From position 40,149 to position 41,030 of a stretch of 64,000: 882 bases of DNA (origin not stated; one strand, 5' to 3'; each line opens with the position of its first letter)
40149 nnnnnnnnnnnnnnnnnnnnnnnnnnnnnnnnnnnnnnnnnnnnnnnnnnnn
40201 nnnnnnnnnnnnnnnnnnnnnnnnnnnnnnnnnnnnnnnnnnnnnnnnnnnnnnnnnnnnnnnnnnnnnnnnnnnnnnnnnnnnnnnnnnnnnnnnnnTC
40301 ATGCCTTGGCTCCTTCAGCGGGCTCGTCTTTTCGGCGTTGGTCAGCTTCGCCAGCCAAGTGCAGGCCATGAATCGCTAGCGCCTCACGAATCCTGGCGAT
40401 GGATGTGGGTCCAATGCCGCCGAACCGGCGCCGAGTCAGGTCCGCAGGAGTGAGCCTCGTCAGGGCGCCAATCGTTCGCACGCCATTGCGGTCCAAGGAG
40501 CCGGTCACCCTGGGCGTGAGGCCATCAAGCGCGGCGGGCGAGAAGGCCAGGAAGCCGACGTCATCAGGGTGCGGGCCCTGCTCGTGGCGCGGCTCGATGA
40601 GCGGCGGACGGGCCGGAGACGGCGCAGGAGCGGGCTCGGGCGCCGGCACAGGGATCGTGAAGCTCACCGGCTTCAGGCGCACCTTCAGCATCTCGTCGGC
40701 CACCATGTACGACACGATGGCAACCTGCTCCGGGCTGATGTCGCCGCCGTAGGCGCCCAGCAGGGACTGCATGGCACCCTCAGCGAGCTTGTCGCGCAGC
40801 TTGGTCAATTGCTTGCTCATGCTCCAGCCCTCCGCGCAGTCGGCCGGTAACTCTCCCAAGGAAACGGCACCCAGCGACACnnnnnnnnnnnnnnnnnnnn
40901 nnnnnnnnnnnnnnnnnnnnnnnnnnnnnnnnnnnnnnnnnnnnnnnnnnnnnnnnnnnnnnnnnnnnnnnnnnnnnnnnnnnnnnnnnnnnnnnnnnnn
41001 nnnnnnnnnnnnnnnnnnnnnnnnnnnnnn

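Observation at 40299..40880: Phage protein ending in an RNA-polymerase alpha-CTD-like HhH domain (copy 1)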

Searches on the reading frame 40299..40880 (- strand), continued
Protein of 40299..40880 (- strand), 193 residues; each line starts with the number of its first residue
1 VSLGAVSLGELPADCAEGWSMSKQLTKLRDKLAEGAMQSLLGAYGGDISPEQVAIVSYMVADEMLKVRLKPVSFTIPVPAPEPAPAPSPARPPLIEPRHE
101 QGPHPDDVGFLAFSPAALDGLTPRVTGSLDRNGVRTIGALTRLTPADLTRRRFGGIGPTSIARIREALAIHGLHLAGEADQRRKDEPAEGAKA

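Call 45: find_related_loci(query=window:40299-40820:-, collection=viral_contigs, flank=6000)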
Query window:40299-40820:- (173 aa) in viral_contigs; peptide patterns used: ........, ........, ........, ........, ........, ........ (x = any residue, [..] = any of these).
19 stretches matched a pattern, but none encodes a relative of the query by tblastn (E <= 1e-3).

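Call 55: predict_structure(alignment_id=A4)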
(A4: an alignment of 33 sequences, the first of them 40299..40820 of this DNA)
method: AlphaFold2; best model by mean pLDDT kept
length: 173 residues; sequences in the alignment: 33
mean_pLDDT: 85.3   pTM: 0.49
mean pLDDT of the five models: 85.3, 85.2, 85.0, 84.9, 83.3
residues with pLDDT >= 90: 95; 70-90: 53; 50-70: 25; < 50: 0
segments of 3 or more residues with pLDDT < 50: none
pLDDT, mean of each block of 10 residues (from residue 1): 89 96 91 97 94 80 78 64 57 80 94 93 94 89 95 91 75 61
secondary structure, 60 per line:
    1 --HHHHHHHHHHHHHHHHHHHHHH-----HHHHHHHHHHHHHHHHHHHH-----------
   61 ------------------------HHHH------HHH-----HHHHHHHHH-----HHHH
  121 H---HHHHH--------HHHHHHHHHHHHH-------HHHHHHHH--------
elements in order: H3-24 H30-49 H85-88 H103-111 H117-121 H125-129 H138-150 H158-165

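Call 57: fold_search(model_id=the predicted structure, library=pdb)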
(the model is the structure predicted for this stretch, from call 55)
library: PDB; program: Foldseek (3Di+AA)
matches with E <= 10: 87; with E <= 0.001: 0
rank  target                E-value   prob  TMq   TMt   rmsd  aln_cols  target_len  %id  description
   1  5nwt_A                1.7e-03  1.00  0.34  0.20  17.8       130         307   20  Crystal Structure of Escherichia coli RNA polymerase - Sigma54 Holoenzyme complex (released 2017-09-13)
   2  9a4w_A                2.6e-03  1.00  0.33  0.19  17.2       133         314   20  Integrative model of RPOA-RPOC by crosslinking MS and deep learning (released 2024-09-18)
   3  9mse_G                2.9e-03  1.00  0.34  0.20  17.6       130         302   19  de novo SigN RNA polymerase transcription initiation intermediate with pre-catalytic bEBP state (RPi1 open ring) (released 2025-08-13)
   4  4yfk_A                3.7e-03  1.00  0.30  0.16  15.3       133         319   22  Escherichia coli RNA polymerase in complex with squaramide compound 8. (released 2015-03-11)
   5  6vjs_B                5.0e-03  1.00  0.34  0.20  16.5       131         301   21  Escherichia coli RNA polymerase and ureidothiophene-2-carboxylic acid complex (released 2020-10-07)
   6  9msh_G                5.0e-03  1.00  0.31  0.18  17.5       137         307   20  de novo SigN RNA polymerase open complex (RPo) (released 2025-08-13)
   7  5uaq_A                6.8e-03  1.00  0.34  0.19  16.5       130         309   20  Escherichia coli RNA polymerase RpoB H526Y mutant (released 2017-01-11)
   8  3gfk_B                7.2e-03  1.00  0.35  0.76   4.2        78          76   27  Crystal structure of Bacillus subtilis Spx/RNA polymerase alpha subunit C-terminal domain complex (released 2009-03-10)
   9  8re4_A                8.6e-03  1.00  0.35  0.20  16.9       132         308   23  Cryo-EM structure of bacterial RNA polymerase-sigma54 initial transcribing complex - 5nt pre-translocated complex (released 2024-01-17)
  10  9msg_G                8.6e-03  1.00  0.32  0.19  20.5       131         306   20  De novo SigN RNA polymerase transcription initiation intermediate with bound SigN-RII (released 2025-08-13)
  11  8f1i_H                8.6e-03  1.00  0.30  0.18  19.4       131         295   21  SigN RNA polymerase early-melted intermediate bound to mismatch fragment dhsU36mm1 (-12T) (released 2023-04-05)
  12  4mex_B                9.1e-03  1.00  0.35  0.21  14.6       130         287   19  Crystal structure of Escherichia coli RNA polymerase in complex with salinamide A (released 2014-05-21)
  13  4mex_A                9.1e-03  1.00  0.34  0.20  16.5       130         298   21  Crystal structure of Escherichia coli RNA polymerase in complex with salinamide A (released 2014-05-21)
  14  8y5l_A1               1.2e-02  1.00  0.35  0.20  20.7       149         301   20  E.coli transcription translation coupling complex in TTC-B state 1 (subclass1) containing mRNA with 30-mer spacer, Nu (released 2025-08-13)
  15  9zum_E                1.2e-02  1.00  0.32  0.69   1.8        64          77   31  Structure of the Caulobacter crescentus RNAP alpha-CTD bound to AT rich DNA (released 2026-02-25)
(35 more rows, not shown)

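Call 59: fold_search(model_id=the predicted structure, library=viral)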
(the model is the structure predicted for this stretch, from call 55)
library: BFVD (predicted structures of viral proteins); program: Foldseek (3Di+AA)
matches with E <= 10: 136; with E <= 0.001: 1
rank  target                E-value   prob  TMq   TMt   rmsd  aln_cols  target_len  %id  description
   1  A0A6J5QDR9            1.8e-04  1.00  0.32  0.42  15.5       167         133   23  RNA polymerase, alpha subunit, C-terminal [uncultured Caudovirales phage]
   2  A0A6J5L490            6.2e-02  1.00  0.36  0.48  12.8        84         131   26  RNA polymerase, alpha subunit, C-terminal [uncultured Caudovirales phage]
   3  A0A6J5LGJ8            2.8e-01  1.00  0.22  0.57   1.9        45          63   33  Uncharacterized protein [uncultured Caudovirales phage]
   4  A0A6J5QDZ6            3.3e-01  1.00  0.27  0.33   0.9        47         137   40  Uncharacterized protein [uncultured Caudovirales phage]
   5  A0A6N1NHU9            3.7e-01  0.18  0.22  0.11  23.9       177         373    7  Uncharacterized protein [Tupanvirus deep ocean]
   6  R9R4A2                9.2e-01  0.44  0.21  0.39   9.8        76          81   24  Uncharacterized protein [Mycobacterium phage BTCU-1]
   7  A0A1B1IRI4            9.2e-01  0.33  0.21  0.17   9.5        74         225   23  (no name in the UniProt tables at hand)
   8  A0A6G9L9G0            1.0e+00  0.07  0.18  0.14  17.3       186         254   14  Gamma domain-containing small terminase subunit [Bacillus phage vB_BcM_Sam46]
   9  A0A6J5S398            1.1e+00  0.93  0.25  0.66   2.6        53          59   30  Uncharacterized protein [uncultured Caudovirales phage]
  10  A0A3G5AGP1            1.7e+00  0.66  0.24  0.37  15.1        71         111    8  Uncharacterized protein (Fragment) [Satyrvirus sp.]
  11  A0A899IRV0            1.9e+00  0.51  0.24  0.16  11.8        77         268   18  (no name in the UniProt tables at hand)
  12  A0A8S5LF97            1.9e+00  0.38  0.23  0.33   3.4        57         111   18  Uncharacterized protein [Siphoviridae sp. ctABi4]
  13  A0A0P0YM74            1.9e+00  0.05  0.18  0.12  17.1       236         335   13  (no name in the UniProt tables at hand)
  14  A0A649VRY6            2.0e+00  0.30  0.21  0.30   9.1        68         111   16  Uncharacterized protein [Microbacterium phage Jayden]
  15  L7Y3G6                2.0e+00  0.15  0.22  0.30  21.4       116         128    7  Uncharacterized protein [Megavirus lba]
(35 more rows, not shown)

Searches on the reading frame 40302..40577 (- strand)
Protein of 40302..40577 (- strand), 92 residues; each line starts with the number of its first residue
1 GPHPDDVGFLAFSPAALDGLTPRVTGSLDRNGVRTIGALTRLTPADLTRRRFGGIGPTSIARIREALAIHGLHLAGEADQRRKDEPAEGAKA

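Call 82: search_solved_structures(query=A5, max_evalue=0.001, show_alignments=0)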
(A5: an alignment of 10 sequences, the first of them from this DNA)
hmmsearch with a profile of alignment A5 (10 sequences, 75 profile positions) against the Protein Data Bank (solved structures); distinct sequences matched with E-value up to 0.001: 54.
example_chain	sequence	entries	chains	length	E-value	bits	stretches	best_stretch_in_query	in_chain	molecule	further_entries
6fbv_A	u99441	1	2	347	3.2e-19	71.8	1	8-72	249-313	DNA-directed RNA polymerase subunit alpha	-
10mi_A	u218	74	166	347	3.2e-19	71.8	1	8-72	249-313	DNA-directed RNA polymerase subunit alpha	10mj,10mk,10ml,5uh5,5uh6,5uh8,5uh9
6dv9_A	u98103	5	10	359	3.4e-19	71.7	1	8-72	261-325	DNA-directed RNA polymerase subunit alpha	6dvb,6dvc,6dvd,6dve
5zx2_A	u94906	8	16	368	3.5e-19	71.7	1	8-72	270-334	DNA-directed RNA polymerase subunit alpha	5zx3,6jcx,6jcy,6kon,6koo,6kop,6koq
5vi8_T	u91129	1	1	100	3.7e-19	71.6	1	11-70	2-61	DNA-directed RNA polymerase subunit alpha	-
5tw1_A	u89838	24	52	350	4.7e-19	71.3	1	8-70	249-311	DNA-directed RNA polymerase subunit alpha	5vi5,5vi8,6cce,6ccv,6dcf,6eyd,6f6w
7vpd_A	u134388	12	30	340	7.4e-19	70.6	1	7-71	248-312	DNA-directed RNA polymerase subunit alpha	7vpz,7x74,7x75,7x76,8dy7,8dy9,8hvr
1z3e_B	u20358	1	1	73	6.4e-17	64.4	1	8-70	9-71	DNA-directed RNA polymerase alpha chain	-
3ihq_B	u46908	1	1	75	6.5e-17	64.4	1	8-70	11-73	DNA-directed RNA polymerase subunit alpha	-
3gfk_B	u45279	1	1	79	9.3e-17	63.9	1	8-70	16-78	DNA-directed RNA polymerase subunit alpha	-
9zum_A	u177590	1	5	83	2e-16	62.9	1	3-72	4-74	DNA-directed RNA polymerase subunit alpha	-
1xs9_D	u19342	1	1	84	7.8e-16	60.9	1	7-69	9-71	DNA-directed RNA polymerase alpha chain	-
1lb2_B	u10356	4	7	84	8e-16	60.9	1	8-69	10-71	DNA-directed RNA polymerase alpha chain | DNA-directed RNA polymerase subunit alpha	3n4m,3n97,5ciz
3k4g_A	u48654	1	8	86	8.2e-16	60.9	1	7-69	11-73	DNA-directed RNA polymerase subunit alpha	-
6b6h_I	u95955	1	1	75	9.3e-16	60.7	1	8-69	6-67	DNA-directed RNA polymerase subunit alpha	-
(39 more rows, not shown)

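Call 83: search_protein_families(library=pfam, alignment_id=A5, max_evalue=0.01)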
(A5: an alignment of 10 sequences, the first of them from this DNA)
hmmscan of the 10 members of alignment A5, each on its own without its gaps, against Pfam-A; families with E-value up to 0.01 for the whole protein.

A. member 1, seq(92 aa): 2 families
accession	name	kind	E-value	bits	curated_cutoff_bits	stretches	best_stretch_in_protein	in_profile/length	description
PF03118.21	RNA_pol_A_CTD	-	0.00043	20.4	23.8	1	19-67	19-65/67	Bacterial RNA polymerase, alpha chain C terminal domain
PF14520.12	HHH_5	-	0.0078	17.1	27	0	17-67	7-55/57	Helix-hairpin-helix domain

B. families by the number of members that match (of 10 scanned): 4 families
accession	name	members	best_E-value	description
PF03118.21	RNA_pol_A_CTD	10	2.4e-15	Bacterial RNA polymerase, alpha chain C terminal domain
PF14520.12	HHH_5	4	0.00023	Helix-hairpin-helix domain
PF22993.4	SAM_EPH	2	0.002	Ephrin receptor 1 SAM domain-like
PF21794.3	RAD51D_N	1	0.0015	RAD51D, N-terminal domain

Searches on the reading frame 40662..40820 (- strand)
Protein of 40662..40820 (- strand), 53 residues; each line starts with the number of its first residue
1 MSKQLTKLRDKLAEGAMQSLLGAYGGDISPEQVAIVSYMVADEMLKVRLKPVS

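Call 47: find_homologous_proteins(query=A3, max_evalue=0.001)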
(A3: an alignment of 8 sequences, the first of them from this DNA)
Query A3 (8 sequences) (53 aa, profile of the alignment): 24 proteins with E <= 0.001 among 1006 candidates.
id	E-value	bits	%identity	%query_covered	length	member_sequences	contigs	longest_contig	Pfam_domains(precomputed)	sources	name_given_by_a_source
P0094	2.1e-24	103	-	-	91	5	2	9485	-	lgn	-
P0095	4.8e-22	96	-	-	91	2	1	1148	-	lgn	-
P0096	2.2e-20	90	-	-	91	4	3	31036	-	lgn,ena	-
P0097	1.3e-19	88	-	-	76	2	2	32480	-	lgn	-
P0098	2.4e-19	87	-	-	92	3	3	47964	-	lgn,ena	-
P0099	1.4e-18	85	29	45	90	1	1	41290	-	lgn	-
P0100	9.8e-18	82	-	-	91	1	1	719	-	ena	-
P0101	2.5e-16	77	-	-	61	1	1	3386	-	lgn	-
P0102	1.8e-9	55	-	-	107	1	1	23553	-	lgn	-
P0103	6.0e-8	50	-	-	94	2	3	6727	-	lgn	-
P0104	7.9e-6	44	50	45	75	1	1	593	-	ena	-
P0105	1.2e-5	43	36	96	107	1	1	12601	-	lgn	-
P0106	8.2e-5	40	38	89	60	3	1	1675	-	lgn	-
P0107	1.8e-4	39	37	85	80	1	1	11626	-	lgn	-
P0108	1.9e-4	39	35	77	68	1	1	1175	-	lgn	-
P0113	7.3e-4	37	44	81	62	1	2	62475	-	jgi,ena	jgi:hypothetical protein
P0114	8.6e-4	37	39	83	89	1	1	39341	-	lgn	-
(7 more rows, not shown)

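Call 78: find_encoding_contigs(protein=P0113, flank=4000, max_places=2)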
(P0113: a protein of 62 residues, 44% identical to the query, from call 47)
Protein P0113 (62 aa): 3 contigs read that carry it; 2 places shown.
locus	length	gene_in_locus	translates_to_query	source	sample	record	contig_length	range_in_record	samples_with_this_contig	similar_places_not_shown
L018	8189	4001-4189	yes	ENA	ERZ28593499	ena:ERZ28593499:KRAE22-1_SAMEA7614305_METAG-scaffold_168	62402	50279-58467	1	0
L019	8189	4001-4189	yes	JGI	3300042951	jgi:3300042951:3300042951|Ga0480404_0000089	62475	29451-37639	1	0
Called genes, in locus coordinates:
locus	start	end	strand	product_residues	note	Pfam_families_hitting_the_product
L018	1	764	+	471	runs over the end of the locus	-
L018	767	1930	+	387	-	-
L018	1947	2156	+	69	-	-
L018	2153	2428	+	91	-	-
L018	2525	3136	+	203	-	-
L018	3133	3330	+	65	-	-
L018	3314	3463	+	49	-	-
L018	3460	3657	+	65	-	-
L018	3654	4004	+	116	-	-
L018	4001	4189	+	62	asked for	-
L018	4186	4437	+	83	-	-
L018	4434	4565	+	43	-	-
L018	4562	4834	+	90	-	-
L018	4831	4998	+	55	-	-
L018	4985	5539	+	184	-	-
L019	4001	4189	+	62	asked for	-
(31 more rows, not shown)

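Call 79: find_encoding_contigs(protein=P0099, flank=4000, max_places=2)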
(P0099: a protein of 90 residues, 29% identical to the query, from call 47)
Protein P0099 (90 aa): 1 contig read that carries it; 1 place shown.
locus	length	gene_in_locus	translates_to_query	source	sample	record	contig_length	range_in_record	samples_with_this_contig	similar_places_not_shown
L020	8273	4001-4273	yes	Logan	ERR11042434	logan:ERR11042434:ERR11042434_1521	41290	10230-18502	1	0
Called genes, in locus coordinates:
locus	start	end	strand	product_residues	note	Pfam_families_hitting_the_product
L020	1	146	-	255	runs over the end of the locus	PF13479:AAA_24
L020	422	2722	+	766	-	PF09250:Prim-Pol, PF08707:PriCT_2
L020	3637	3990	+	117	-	-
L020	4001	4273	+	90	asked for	-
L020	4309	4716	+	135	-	-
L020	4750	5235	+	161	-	-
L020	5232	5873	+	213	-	PF19905:DUF6378 (weak)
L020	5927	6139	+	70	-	-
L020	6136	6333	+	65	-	-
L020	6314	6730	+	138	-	PF03592:Terminase_2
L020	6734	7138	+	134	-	PF10765:Phage_P22_NinX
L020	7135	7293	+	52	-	-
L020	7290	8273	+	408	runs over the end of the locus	PF04466:Terminase_3, PF17288:Terminase_3C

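Call 80: find_encoding_contigs(protein=P0114, flank=4000, max_places=2)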
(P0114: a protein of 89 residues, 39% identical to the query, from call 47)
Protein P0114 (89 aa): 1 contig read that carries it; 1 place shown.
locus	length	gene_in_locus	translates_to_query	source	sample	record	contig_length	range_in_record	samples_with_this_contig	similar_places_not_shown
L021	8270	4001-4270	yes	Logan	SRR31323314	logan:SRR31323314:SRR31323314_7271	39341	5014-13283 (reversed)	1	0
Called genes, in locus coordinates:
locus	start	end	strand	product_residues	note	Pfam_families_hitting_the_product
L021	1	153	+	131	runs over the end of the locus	PF16786:RecA_dep_nuc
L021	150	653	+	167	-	-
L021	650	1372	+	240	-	PF01170:UPF0020 (faint), PF01555:N6_N4_Mtase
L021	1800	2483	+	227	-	PF09669:Phage_pRha, PF03374:ANT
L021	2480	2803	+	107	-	-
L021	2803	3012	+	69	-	-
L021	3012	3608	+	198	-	PF20081:DUF6475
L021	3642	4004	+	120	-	-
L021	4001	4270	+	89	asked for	-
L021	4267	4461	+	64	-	-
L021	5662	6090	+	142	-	-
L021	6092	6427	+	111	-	-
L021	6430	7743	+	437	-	PF13472:Lipase_GDSL_2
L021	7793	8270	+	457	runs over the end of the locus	PF03237:Terminase_6N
